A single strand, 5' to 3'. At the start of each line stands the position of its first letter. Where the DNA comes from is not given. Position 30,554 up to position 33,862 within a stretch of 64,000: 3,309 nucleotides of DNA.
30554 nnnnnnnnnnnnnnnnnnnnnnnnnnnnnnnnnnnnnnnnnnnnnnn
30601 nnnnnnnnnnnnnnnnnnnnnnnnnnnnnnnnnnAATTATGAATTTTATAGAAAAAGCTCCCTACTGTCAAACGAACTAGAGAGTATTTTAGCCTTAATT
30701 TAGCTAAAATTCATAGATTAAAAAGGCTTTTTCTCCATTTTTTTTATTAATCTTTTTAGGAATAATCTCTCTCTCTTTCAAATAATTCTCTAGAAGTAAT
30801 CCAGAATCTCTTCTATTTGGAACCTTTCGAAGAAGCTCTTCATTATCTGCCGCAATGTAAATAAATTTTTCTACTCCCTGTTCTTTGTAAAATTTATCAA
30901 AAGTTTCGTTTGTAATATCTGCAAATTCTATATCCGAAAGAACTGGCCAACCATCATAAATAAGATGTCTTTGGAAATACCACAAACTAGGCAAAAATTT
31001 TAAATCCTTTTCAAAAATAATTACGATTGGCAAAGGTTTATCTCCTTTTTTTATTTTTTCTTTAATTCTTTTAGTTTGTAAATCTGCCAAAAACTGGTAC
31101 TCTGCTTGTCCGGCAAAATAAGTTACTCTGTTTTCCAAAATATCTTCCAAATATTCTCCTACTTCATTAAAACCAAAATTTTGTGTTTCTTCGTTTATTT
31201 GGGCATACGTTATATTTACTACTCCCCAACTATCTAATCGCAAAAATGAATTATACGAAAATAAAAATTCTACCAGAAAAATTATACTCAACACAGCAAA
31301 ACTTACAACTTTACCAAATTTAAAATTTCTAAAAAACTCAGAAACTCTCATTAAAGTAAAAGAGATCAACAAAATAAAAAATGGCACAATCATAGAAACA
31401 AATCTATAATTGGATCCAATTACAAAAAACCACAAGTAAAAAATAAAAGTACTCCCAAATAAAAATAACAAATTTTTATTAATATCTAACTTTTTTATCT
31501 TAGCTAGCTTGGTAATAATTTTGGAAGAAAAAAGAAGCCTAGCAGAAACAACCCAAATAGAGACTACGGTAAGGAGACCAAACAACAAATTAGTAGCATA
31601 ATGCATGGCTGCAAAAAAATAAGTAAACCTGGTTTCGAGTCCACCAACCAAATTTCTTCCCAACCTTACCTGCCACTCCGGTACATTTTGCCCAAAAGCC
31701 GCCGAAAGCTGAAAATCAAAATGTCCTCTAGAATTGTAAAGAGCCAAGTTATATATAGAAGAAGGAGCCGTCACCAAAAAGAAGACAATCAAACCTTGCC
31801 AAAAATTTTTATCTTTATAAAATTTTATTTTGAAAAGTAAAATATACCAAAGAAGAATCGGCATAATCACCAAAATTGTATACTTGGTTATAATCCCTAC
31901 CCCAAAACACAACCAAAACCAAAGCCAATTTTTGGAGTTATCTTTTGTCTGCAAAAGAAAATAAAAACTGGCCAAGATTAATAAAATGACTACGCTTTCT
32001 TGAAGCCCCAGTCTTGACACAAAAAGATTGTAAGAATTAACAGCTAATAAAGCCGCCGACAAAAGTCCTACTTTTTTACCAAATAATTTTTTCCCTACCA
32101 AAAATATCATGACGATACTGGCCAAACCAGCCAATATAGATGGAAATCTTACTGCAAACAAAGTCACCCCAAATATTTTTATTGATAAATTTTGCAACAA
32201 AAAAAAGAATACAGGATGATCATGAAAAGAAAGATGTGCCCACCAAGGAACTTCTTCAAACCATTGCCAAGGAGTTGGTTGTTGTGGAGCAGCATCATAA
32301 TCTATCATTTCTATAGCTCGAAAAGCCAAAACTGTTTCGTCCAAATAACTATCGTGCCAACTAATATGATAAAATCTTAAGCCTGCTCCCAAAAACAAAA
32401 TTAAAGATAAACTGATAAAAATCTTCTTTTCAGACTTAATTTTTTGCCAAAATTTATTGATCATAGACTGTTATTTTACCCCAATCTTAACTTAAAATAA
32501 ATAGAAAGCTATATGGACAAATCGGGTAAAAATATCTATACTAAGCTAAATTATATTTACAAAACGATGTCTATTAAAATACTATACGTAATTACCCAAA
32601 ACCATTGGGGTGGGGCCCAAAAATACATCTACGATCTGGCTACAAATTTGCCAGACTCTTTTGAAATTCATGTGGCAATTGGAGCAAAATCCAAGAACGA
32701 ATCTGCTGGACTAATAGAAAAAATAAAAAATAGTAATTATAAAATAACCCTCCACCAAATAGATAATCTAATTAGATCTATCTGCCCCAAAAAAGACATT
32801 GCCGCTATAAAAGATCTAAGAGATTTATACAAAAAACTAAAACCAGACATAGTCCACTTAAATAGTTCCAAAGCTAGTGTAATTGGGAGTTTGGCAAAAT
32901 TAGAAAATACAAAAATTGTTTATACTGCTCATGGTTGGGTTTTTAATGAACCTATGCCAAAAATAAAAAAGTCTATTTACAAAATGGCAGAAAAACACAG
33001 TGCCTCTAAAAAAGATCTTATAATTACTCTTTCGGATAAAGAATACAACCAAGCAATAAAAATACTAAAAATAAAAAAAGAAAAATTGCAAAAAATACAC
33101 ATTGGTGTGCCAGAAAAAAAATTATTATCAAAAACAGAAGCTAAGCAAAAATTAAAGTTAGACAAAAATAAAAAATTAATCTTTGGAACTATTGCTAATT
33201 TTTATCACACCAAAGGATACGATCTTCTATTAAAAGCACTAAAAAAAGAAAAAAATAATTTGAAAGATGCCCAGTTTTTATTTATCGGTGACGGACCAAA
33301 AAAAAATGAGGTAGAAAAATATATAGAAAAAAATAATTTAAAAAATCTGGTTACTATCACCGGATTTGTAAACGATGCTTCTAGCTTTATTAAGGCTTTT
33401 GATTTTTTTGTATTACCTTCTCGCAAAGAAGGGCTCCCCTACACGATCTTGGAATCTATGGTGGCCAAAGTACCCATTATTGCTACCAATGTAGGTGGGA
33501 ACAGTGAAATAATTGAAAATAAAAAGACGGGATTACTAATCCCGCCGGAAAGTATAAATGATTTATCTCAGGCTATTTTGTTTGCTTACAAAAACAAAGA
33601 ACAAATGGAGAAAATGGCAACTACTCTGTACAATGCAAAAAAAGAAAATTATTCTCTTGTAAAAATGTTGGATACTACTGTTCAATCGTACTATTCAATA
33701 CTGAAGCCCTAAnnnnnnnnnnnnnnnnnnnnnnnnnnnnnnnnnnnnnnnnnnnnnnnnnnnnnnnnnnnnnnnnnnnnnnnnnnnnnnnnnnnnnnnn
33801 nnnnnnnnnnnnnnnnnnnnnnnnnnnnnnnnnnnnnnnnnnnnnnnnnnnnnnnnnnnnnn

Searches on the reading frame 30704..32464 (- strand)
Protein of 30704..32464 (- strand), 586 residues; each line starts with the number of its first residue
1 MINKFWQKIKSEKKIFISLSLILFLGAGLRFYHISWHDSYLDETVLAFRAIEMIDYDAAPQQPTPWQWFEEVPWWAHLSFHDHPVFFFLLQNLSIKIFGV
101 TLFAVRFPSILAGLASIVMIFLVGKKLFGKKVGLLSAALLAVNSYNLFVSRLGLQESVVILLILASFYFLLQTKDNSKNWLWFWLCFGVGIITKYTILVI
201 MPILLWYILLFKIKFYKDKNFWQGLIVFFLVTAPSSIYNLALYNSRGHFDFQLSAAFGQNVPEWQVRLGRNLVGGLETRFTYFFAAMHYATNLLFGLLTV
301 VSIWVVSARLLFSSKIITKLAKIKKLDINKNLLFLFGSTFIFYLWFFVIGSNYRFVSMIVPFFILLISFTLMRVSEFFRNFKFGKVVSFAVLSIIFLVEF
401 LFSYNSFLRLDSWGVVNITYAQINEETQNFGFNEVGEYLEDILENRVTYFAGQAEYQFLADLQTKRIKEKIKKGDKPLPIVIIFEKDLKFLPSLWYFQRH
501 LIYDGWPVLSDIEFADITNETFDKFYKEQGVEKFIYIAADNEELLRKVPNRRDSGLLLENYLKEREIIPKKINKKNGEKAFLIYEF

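Call 8: search_protein_families(library=pfam, proteins=[window:30704-32464:-], max_evalue=0.01)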
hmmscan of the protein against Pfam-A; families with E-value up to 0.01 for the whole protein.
window:30704-32464:- (586 aa): 2 families
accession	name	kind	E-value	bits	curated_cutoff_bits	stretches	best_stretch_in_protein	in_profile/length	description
PF13231.12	PMT_2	-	7.2e-24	85.2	26.1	1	82-238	1-160/160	Dolichyl-phosphate-mannose-protein mannosyltransferase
PF02366.24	PMT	-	2e-08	34.6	22.7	1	94-239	74-234/245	Dolichyl-phosphate-mannose-protein mannosyltransferase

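Call 16: search_protein_families(library=ncbifam, proteins=[window:30704-32464:-], max_evalue=0.01)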
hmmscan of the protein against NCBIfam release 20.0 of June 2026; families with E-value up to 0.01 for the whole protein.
window:30704-32464:- (586 aa): 2 families
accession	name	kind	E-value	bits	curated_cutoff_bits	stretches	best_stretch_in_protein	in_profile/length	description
NF009784.2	PRK13279.1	equivalog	2.4e-07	29.8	567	1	72-226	50-211/539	lipid IV(A) 4-amino-4-deoxy-L-arabinosyltransferase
TIGR04154.1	archaeo_STT3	subfamily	9e-06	24.3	450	1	104-156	98-150/831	oligosaccharyl transferase, archaeosortase A system-associated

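Call 20: search_solved_structures(query=window:30704-32464:-, max_evalue=1)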
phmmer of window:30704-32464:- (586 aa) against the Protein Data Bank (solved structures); distinct sequences matched with E-value up to 1: 0.

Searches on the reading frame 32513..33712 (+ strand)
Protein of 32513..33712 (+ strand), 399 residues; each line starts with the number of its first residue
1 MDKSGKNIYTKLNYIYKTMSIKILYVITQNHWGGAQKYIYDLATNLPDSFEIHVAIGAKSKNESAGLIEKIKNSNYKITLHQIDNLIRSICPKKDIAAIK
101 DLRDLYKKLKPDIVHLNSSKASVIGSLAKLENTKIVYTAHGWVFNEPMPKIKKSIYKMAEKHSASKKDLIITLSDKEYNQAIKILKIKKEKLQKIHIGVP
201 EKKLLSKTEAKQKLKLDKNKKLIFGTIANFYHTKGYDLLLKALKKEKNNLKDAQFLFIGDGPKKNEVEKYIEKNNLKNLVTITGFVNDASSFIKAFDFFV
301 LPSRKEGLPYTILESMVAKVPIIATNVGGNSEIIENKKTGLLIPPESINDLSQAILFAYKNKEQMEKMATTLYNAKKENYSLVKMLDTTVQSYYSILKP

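Call 8: search_protein_families(library=pfam, proteins=[window:32513-33712:+], max_evalue=0.01)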
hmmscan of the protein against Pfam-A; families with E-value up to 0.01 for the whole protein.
window:32513-33712:+ (399 aa): 6 families
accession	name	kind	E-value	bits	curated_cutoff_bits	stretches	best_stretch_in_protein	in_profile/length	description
PF00534.26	Glycos_transf_1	-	2.7e-38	131.7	26.4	1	208-370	3-167/172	Glycosyl transferases group 1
PF13692.12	Glyco_trans_1_4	-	3.1e-34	118.7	27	1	223-360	3-141/142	Glycosyl transferases group 1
PF13439.12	Glyco_transf_4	-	1.3e-18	68.1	28.5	1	32-200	1-167/170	Glycosyltransferase Family 4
PF13477.12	Glyco_trans_4_2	-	3.2e-11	44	23.4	1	42-172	16-137/139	Glycosyl transferase 4-like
PF13579.12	Glyco_trans_4_4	-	1.9e-09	38.5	29.7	1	33-193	1-153/158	Glycosyl transferase 4-like domain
PF20706.3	GT4-conflict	-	2.6e-06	27.1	26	1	180-340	160-326/385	Family 4 Glycosyltransferase in conflict systems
